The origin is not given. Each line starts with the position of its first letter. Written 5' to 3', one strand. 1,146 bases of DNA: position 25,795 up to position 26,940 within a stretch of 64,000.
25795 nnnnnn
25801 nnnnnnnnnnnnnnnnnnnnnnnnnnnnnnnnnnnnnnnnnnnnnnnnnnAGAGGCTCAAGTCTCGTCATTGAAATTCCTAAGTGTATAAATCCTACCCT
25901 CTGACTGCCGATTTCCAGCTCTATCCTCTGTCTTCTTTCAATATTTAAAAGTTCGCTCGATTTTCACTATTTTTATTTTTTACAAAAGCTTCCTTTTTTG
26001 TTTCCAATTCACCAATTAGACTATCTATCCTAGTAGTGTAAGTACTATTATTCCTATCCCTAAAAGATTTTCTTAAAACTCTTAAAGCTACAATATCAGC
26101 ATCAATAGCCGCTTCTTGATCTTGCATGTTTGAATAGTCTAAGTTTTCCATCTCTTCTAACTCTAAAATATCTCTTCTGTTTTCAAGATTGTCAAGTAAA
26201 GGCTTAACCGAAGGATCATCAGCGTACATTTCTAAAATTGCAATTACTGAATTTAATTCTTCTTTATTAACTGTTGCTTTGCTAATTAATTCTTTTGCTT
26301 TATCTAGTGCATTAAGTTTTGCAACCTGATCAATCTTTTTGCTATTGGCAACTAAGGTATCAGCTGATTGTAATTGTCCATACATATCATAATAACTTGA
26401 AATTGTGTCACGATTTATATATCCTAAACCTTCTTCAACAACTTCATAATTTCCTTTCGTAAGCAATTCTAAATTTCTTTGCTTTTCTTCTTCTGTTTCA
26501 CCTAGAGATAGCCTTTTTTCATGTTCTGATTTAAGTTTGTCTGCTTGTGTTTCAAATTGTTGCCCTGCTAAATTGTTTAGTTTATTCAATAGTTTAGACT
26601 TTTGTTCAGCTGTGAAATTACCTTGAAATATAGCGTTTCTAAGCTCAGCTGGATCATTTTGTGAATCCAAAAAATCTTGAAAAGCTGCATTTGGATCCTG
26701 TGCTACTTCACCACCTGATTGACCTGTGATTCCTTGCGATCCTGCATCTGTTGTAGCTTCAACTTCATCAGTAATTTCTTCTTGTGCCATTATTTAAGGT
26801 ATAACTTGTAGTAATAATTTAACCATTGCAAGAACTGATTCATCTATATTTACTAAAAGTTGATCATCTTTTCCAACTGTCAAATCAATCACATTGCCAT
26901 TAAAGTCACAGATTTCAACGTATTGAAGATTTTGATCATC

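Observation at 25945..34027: Five-gene minus-strand operon built around a giant (~2000-aa) Pro/Gly/Ala/Gln-rich membrane or surface protein with a probable -1 frameshift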

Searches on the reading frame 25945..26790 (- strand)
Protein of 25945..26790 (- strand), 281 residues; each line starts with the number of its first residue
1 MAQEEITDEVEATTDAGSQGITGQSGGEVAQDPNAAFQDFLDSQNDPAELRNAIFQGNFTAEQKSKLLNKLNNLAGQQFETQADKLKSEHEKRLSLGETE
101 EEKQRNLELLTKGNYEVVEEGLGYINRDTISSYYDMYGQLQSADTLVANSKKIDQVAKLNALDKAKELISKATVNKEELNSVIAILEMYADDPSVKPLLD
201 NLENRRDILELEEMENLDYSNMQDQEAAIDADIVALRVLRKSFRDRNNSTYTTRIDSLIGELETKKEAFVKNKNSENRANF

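Call 9: search_protein_families(library=pfam, proteins=[window:25945-26790:-], max_evalue=1)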
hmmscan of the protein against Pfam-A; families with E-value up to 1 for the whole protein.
window:25945-26790:- (281 aa): 1 family
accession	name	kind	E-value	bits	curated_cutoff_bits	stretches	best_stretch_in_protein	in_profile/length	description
PF12562.13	Pox_I6_C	-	0.11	12.9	23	1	247-258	25-36/37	Poxvirus telomere-binding protein I6, C-terminal domain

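Call 10: search_protein_families(library=phrogs, proteins=[window:25945-26790:-], max_evalue=1)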
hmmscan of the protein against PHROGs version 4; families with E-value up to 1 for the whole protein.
window:25945-26790:- (281 aa): 3 families
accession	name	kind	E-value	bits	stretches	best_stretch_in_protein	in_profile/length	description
phrog_9278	-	unknown function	0.01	16.2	1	45-115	44-111/216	-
phrog_24693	-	unknown function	0.11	13.8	0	58-94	12-48/113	-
phrog_10803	-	unknown function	0.31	12.5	0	99-136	31-70/86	-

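Call 28: search_solved_structures(query=window:25945-26790:-, max_evalue=1)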
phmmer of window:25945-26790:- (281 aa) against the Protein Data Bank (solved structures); distinct sequences matched with E-value up to 1: 1.
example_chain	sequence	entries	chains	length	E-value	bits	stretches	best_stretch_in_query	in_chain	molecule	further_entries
9rhz_C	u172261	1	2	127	0.11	15.6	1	104-198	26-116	Chemotaxis protein CheY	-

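Call 29: search_protein_families(library=ncbifam, proteins=[window:25945-26790:-], max_evalue=0.1)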
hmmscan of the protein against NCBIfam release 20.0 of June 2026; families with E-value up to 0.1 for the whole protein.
window:25945-26790:- (281 aa): 0 families
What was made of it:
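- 25945..26790 (-): Gene D: 281-aa acidic, mostly helical protein with a variable N-terminal half and a conserved C-terminal ~100 aa. No family hits (calls 9, 10, 28, 29).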

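Call 83: search_protein_families(library=padloc, proteins=[window:25945-26790:-], max_evalue=0.1)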
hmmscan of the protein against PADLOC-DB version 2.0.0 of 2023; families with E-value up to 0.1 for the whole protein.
window:25945-26790:- (281 aa): 1 family
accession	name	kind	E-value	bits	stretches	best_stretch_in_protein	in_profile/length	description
PDLC01305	Cas5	-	0.00043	18.4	1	131-208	45-122/174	CAS-I-B; effector_G5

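Call 100: search_protein_families(library=pfam, proteins=[L006:1304-7447:+, L008:3-2522:+, L020:3804-7277:+, L024:1291-6300:+, P0022, P0023, P0021], max_evalue=0.1)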
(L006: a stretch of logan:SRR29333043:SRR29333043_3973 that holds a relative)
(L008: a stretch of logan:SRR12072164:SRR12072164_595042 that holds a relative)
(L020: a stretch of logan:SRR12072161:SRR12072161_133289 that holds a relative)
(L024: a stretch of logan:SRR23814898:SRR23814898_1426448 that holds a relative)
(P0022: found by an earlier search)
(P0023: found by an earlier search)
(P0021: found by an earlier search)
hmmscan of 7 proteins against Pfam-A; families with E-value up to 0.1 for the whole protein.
L006:1304-7447:+ (2047 aa): 2 families
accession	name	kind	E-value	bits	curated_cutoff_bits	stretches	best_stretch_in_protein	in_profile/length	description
PF01839.29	FG-GAP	-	0.014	15.7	22.1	1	676-694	8-26/37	FG-GAP repeat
PF22872.1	DUF7018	-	0.092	13.4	27.8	0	1578-1619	20-61/116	Domain of unknown function (DUF7018)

L008:3-2522:+ (839 aa): 0 families

L020:3804-7277:+ (1158 aa): 0 families

L024:1291-6300:+ (1670 aa): 0 families

P0022 (142 aa): 4 families
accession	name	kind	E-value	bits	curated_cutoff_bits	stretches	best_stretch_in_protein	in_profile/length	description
PF04667.22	Endosulfine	-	0.00072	20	29.8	1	94-134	2-38/80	cAMP-regulated phosphoprotein/endosulfine conserved region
PF09373.15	PMBR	-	0.014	15.9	24.9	0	100-113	16-29/33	Pseudomurein-binding repeat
PF03004.19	Transposase_24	-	0.019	15.5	28.7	1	55-100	52-97/138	Plant transposase (Ptta/En/Spm family)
PF16902.11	FokI_D3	-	0.094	13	29.2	0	67-106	18-59/69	FokI, D3 domain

P0023 (240 aa): 0 families

P0021 (306 aa): 0 families
